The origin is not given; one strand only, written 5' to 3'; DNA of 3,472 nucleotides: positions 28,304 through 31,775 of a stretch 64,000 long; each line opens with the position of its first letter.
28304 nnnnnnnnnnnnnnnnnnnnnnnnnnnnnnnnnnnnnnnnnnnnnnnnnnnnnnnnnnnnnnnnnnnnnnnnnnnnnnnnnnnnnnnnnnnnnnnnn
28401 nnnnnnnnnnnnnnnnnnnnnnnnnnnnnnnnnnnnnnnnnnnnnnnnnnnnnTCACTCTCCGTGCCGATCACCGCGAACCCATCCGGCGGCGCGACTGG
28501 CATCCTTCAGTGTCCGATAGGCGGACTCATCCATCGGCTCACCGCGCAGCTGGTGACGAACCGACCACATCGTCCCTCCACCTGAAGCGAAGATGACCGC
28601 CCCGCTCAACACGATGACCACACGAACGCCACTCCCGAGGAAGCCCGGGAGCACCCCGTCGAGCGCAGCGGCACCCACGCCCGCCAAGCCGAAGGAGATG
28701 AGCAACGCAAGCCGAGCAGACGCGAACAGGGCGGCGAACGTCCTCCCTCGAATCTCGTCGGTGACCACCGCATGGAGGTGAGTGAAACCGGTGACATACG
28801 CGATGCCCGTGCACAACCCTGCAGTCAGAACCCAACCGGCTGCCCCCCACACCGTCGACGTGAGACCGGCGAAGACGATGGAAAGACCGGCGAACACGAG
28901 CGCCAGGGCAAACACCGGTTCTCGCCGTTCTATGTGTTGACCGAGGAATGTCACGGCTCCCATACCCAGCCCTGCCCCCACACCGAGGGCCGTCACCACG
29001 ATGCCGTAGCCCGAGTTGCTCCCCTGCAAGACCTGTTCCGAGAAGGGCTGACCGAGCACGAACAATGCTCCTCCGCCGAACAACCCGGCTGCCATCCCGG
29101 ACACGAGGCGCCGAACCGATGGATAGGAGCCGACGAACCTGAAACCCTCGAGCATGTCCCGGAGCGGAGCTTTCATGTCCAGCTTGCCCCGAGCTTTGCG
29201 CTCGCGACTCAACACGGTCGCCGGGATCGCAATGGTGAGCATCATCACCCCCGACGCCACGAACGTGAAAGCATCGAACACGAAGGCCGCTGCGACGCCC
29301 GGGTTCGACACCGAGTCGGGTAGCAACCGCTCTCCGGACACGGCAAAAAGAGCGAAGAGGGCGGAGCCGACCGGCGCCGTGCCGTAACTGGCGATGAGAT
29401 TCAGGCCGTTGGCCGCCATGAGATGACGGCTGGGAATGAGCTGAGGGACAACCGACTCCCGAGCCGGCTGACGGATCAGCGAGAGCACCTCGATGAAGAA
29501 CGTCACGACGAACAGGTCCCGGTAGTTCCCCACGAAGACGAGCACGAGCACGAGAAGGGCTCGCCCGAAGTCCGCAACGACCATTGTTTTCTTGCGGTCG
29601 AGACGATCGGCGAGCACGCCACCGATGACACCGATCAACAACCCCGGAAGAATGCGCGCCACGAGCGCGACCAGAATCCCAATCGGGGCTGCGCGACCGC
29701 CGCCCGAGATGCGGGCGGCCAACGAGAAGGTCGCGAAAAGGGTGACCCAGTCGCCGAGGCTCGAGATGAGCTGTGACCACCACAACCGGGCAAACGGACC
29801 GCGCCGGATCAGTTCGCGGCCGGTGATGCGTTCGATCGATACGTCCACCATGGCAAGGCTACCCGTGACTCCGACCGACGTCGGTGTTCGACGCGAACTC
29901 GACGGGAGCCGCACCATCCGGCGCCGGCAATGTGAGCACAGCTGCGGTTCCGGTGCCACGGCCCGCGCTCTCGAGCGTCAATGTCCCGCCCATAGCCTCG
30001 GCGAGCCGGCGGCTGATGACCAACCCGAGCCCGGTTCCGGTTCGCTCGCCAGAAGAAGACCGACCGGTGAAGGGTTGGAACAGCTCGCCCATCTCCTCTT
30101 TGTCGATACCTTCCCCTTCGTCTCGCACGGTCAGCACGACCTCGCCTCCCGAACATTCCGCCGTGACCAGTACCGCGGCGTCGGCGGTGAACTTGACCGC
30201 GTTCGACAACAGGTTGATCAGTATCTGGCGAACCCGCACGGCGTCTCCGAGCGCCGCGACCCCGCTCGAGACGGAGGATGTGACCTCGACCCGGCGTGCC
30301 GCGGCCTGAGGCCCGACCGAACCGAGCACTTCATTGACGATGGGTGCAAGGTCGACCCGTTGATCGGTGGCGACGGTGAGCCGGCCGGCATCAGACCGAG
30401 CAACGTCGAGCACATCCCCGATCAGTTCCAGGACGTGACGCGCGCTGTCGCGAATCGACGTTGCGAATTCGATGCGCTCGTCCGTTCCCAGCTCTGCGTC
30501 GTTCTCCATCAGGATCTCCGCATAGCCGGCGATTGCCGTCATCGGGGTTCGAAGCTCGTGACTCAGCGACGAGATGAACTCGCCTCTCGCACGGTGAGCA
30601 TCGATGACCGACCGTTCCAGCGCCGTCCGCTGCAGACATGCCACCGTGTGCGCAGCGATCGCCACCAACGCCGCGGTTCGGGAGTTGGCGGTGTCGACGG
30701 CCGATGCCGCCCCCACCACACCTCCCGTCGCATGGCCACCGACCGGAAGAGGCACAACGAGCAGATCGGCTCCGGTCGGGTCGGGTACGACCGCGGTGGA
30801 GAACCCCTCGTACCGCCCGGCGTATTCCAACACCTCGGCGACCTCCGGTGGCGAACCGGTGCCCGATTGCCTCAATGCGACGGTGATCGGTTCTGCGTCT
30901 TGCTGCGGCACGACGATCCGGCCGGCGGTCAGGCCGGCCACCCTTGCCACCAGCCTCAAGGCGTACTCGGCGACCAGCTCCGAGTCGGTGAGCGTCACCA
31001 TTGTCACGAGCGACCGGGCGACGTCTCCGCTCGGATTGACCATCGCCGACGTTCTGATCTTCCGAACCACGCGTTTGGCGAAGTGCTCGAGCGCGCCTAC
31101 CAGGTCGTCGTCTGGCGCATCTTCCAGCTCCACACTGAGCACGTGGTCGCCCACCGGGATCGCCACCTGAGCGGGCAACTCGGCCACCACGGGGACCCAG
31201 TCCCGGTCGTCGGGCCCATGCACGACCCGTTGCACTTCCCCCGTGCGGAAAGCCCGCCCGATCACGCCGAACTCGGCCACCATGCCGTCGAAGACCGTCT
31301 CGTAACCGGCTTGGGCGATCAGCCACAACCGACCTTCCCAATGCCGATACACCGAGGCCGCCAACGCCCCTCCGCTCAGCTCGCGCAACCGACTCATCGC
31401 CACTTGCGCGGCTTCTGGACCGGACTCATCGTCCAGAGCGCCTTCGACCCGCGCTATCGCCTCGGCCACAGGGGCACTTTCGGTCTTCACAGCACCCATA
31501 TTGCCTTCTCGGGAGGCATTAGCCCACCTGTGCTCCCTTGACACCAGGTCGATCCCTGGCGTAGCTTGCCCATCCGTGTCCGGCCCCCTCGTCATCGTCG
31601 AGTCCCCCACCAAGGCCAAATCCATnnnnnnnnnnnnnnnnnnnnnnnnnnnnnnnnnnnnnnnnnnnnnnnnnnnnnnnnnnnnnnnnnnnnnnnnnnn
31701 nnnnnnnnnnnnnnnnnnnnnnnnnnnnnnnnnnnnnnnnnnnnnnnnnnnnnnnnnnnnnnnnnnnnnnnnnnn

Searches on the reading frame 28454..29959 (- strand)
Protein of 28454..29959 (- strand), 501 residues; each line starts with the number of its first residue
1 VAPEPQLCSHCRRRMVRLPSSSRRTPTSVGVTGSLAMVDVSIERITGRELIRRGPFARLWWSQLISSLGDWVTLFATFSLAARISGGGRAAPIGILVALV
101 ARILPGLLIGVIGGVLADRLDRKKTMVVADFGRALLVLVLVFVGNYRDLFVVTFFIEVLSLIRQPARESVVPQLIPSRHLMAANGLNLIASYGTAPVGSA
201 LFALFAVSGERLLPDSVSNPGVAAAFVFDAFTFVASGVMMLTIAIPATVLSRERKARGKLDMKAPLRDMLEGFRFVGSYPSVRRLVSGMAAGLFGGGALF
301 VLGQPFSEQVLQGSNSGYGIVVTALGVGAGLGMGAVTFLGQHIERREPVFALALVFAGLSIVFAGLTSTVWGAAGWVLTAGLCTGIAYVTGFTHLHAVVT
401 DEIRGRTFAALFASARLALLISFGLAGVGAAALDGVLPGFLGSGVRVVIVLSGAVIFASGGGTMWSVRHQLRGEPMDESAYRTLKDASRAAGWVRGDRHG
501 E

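Call 13: search_protein_families(library=pfam, proteins=[window:28454-29959:-], max_evalue=0.001)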
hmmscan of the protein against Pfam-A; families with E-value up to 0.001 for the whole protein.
window:28454-29959:- (501 aa): 2 families
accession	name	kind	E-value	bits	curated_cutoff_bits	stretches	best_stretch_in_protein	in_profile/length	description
PF05977.19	MFS_3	-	3.1e-16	59.3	27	1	52-412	8-349/524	Transmembrane secretion effector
PF07690.21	MFS_1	-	1e-14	54.7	33.4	1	60-419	2-343/347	Major Facilitator Superfamily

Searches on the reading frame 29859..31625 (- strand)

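Call 13: search_protein_families(library=pfam, proteins=[window:29859-31625:-], max_evalue=0.001)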
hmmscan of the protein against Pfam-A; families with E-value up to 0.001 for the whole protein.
window:29859-31625:- (588 aa): 3 families
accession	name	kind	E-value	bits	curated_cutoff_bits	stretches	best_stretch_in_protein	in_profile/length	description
PF02518.31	HATPase_c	-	5.5e-27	94.8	26.4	1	460-569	1-110/111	Histidine kinase-, DNA gyrase B-, and HSP90-like ATPase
PF00512.31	HisKA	-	3.7e-17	62.6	26.9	1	346-414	1-66/66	His Kinase A (phospho-acceptor) domain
PF13581.12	HATPase_c_2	-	0.00019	21.9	27.4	1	468-545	35-112/127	Histidine kinase-like ATPase domain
